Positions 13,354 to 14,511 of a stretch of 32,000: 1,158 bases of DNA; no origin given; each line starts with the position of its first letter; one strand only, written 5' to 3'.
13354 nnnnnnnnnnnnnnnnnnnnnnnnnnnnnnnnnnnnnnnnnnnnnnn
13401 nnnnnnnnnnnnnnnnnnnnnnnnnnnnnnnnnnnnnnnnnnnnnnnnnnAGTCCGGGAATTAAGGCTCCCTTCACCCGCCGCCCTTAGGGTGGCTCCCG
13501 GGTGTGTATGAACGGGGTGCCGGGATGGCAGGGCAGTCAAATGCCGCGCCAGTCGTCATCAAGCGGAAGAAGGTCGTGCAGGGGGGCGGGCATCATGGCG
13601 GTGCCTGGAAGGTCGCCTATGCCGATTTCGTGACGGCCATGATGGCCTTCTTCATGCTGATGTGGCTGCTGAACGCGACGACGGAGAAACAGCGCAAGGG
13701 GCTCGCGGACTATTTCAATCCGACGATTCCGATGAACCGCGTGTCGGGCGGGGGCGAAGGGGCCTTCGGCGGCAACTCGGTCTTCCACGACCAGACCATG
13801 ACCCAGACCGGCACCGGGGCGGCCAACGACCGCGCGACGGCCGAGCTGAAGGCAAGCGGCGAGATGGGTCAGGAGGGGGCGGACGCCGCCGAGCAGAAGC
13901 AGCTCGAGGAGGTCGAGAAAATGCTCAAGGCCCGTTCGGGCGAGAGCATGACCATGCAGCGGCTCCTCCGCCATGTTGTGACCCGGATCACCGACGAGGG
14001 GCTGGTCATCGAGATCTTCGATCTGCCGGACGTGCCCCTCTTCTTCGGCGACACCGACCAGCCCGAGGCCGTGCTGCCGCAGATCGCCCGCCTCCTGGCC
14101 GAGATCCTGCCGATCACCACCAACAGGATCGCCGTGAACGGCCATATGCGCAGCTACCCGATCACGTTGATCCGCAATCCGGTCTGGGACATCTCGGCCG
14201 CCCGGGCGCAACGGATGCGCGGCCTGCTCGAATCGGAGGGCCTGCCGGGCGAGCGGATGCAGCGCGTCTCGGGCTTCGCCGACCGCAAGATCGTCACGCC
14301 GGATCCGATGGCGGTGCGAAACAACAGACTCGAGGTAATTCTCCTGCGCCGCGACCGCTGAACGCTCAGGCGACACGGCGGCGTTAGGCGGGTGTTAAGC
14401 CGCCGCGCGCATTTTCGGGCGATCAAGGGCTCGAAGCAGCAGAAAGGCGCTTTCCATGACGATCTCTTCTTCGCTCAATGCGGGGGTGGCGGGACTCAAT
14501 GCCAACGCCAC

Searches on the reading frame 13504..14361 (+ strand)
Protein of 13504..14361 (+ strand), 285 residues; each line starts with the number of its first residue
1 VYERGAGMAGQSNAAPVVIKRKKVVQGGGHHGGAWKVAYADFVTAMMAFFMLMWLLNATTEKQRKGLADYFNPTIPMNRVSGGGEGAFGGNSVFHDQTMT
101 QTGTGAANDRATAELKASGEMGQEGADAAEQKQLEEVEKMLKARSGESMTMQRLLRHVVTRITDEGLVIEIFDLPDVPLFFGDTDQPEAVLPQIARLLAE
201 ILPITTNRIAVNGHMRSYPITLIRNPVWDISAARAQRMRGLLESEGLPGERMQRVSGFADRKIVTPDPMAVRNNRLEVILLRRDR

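Call 3: search_protein_families(library=pfam, proteins=[window:13504-14361:+], max_evalue=1)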
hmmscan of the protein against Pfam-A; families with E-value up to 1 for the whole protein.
window:13504-14361:+ (285 aa): 2 families
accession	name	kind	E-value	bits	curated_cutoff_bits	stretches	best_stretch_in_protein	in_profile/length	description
PF13677.11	MotB_plug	-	5.9e-20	71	24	1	21-73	3-56/58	Membrane MotB of proton-channel complex MotA/MotB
PF00691.25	OmpA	-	0.00026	21.7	27.2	1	193-273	19-94/98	OmpA family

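Call 4: search_protein_families(library=ncbifam, proteins=[window:13504-14361:+], max_evalue=1)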
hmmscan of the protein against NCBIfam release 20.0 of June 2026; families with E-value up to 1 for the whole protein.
window:13504-14361:+ (285 aa): 16 families
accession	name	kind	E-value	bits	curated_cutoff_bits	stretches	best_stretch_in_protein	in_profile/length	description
NF006548.1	PRK09041.1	equivalog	3.2e-52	177.5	277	1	13-284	5-277/287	flagellar motor protein MotB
NF004651.0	PRK05996.1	equivalog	7.9e-46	157.4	342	2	17-74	14-71/424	MotB family protein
NF005273.1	PRK06778.1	equivalog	3.5e-25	89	383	1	15-282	3-269/297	putative lateral flagellar export/assembly protein LafU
NF006541.1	PRK09038.1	equivalog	6.6e-20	71.8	283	1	30-279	11-247/253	flagellar motor protein MotD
NF005831.1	PRK07734.1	equivalog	3.9e-13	49.8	301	1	20-281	3-249/250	flagellar motor protein MotB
NF005382.1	PRK06925.1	equivalog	1.4e-10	41.9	264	1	37-276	2-219/225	flagellar motor protein MotS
NF006508.0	PRK08944.1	subfamily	7.7e-08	31.9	259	2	115-280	119-287/304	MotB family protein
NF005195.1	PRK06667.1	equivalog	1.9e-07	31.1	300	2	32-71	12-51/241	flagellar motor protein MotB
NF006285.1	PRK08457.1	equivalog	6e-07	29.5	250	2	32-68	13-49/253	flagellar motor protein MotB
NF005236.0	PRK06742.1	equivalog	4.2e-06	26.4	312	1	130-280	77-222/225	flagellar motor protein MotS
NF005444.0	PRK07033.1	equivalog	4.5e-05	22.6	520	1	194-281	333-422/438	DotU family type VI secretion system protein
TIGR03350.1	type_VI_ompA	equivalog_domain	0.00034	20.5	139.8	1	192-266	46-120/137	type VI secretion system protein TssL, long form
NF006543.0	PRK09039.1-2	equivalog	0.0067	16.3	305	1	203-280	266-347/350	peptidoglycan -binding protein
NF005999.0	PRK08126.1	subfamily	0.014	14.2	571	1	182-255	330-403/432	hypothetical protein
NF006545.0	PRK09039.1-4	equivalog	0.018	14.7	372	1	208-280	264-339/342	peptidoglycan -binding protein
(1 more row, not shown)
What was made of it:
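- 13504..14361 (+): motB2, the flagellar stator protein, followed by flgE2, flgK2, flgL2 and flgI2. Calls 3, 4 (MotB_plug 5.9e-20; NF006548 3.2e-52), 49.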
